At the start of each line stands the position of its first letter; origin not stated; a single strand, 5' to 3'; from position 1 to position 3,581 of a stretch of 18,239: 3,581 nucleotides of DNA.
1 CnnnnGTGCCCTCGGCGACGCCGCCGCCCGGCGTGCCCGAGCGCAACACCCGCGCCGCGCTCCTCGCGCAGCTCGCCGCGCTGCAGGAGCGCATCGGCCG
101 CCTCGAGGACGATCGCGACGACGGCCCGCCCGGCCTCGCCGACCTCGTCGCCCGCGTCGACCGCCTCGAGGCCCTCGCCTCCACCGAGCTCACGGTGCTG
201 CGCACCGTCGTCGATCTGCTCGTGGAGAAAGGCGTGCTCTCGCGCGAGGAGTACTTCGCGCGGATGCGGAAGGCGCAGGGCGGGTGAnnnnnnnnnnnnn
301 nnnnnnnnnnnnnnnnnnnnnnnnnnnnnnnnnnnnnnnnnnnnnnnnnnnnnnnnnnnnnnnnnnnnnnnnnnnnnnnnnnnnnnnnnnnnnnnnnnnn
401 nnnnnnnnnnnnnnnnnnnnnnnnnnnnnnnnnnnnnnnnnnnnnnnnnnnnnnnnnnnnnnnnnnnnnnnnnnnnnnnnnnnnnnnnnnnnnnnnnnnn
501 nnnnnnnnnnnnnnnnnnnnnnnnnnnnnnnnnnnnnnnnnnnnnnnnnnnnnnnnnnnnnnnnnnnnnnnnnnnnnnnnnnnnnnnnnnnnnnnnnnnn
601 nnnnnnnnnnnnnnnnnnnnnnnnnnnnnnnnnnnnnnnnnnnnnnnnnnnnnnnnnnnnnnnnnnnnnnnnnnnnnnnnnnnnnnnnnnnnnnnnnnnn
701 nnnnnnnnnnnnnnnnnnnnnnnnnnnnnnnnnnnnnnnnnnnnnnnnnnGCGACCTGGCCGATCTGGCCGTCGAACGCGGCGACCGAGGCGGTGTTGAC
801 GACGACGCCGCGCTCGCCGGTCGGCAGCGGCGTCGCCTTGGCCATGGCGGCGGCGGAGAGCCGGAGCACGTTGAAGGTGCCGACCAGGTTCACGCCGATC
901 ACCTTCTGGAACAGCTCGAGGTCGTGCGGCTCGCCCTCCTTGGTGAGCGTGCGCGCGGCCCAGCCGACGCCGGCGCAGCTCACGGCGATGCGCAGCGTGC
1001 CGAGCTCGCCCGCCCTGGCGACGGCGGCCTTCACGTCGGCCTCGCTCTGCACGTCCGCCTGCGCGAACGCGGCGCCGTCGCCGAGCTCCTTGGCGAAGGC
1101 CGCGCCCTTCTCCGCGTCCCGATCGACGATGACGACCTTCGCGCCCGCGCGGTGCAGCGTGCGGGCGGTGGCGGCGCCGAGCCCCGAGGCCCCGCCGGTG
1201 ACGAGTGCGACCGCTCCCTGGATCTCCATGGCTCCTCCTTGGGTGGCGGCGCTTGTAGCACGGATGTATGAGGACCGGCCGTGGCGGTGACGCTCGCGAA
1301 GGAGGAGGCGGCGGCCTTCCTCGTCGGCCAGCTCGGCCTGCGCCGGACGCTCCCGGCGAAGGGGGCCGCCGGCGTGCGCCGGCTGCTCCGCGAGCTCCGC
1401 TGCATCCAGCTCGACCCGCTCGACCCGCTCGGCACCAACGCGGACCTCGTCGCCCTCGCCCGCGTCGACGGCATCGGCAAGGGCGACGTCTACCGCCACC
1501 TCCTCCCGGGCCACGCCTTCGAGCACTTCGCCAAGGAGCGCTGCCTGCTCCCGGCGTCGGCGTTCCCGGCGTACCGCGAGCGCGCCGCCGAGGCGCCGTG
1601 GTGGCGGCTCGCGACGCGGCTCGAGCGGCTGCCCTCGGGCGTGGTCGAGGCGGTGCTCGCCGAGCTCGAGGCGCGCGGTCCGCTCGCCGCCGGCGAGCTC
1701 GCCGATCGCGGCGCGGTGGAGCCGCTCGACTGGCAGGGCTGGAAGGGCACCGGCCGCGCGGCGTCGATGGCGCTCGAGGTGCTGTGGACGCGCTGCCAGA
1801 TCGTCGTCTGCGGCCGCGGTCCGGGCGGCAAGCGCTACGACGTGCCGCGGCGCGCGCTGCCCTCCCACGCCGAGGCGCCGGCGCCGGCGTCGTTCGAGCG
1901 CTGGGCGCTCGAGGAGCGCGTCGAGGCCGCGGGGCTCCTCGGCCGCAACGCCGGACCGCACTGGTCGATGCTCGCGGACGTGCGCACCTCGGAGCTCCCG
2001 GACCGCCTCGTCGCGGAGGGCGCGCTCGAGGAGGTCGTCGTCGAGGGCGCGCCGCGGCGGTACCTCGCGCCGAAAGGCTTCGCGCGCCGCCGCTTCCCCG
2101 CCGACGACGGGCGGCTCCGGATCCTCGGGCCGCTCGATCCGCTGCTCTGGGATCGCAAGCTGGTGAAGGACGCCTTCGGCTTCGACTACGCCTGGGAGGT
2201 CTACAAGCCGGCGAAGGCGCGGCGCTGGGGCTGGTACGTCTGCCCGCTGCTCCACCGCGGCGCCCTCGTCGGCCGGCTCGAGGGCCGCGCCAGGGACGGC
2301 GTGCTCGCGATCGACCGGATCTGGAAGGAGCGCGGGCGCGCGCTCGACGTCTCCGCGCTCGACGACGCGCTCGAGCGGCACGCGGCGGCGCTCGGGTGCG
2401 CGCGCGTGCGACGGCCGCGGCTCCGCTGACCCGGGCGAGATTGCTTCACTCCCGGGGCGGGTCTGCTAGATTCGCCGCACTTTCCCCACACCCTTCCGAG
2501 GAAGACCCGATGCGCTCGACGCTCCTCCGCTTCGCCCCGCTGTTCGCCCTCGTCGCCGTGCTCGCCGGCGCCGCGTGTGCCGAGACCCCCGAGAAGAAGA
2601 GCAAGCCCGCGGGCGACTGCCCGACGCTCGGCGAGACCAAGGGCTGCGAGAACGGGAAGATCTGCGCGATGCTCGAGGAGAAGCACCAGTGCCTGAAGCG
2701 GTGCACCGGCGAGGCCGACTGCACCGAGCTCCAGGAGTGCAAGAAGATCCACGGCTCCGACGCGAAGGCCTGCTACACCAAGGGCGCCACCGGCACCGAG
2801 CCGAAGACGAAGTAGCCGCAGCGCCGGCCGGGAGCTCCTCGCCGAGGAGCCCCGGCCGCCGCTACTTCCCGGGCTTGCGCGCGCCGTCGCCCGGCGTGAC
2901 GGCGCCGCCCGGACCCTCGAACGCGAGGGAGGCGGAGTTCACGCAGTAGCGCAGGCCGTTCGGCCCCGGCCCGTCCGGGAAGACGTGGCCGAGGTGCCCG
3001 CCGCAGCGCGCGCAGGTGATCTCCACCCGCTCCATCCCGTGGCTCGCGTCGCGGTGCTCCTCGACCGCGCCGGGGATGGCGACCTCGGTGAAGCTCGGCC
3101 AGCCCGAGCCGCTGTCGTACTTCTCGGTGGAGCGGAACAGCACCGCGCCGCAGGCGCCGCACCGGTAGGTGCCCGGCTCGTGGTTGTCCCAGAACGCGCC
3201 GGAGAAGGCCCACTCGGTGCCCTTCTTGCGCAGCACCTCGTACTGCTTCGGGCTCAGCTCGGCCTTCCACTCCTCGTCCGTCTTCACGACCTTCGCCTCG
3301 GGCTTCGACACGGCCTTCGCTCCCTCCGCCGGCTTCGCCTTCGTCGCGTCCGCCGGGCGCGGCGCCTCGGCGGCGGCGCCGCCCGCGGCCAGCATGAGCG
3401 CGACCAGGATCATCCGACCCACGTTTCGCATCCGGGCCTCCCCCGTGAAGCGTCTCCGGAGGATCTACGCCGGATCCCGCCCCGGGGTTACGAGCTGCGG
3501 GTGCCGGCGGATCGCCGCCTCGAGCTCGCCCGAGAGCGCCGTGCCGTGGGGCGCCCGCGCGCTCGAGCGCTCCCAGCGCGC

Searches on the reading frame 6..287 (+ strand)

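Call 51: search_protein_families(library=pfam, proteins=[window:6-287:+], max_evalue=0.1)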
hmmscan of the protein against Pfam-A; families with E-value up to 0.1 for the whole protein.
window:6-287:+ (93 aa): 2 families
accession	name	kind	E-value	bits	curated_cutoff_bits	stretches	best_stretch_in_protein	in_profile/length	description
PF19148.5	DUF5830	-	0.024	15.1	26.8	1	47-90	19-61/114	Family of unknown function (DUF5830)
PF00619.27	CARD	-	0.076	13.5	23.9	0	60-83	13-36/85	Caspase recruitment domain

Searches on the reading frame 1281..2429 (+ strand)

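Call 51: search_protein_families(library=pfam, proteins=[window:1281-2429:+], max_evalue=0.1)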
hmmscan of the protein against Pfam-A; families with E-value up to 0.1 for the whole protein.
window:1281-2429:+ (382 aa): 1 family
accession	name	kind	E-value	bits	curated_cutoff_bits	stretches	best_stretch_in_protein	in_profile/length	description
PF06224.18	AlkZ-like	-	2.4e-50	172.5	25.9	1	37-369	2-328/329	DNA glycosylase AlkZ-like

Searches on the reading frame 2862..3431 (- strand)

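Call 51: search_protein_families(library=pfam, proteins=[window:2862-3431:-], max_evalue=0.1)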
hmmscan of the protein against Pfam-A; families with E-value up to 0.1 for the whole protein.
window:2862-3431:- (189 aa): 6 families
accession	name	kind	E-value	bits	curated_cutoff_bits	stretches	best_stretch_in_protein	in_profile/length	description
PF01641.26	SelR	-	1.1e-48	164.4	24.9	1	59-172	1-115/116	SelR domain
PF08271.17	Zn_Ribbon_TF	-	0.00068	19.6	29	1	83-112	14-41/43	TFIIB zinc-binding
PF24046.1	At4g08330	-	0.0048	17.4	27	0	133-156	74-97/129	At4g08330 beta-tent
PF24458.1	DUF7573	-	0.02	15.3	30.2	0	85-98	8-21/39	Domain of unknown function (DUF7573)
PF19750.4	DUF6237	-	0.083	13.4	25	0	81-104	13-33/90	Family of unknown function (DUF6237)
PF13824.12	zf-Mss51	-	0.088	13.4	27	0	85-107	11-33/55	Zinc-finger of mitochondrial splicing suppressor 51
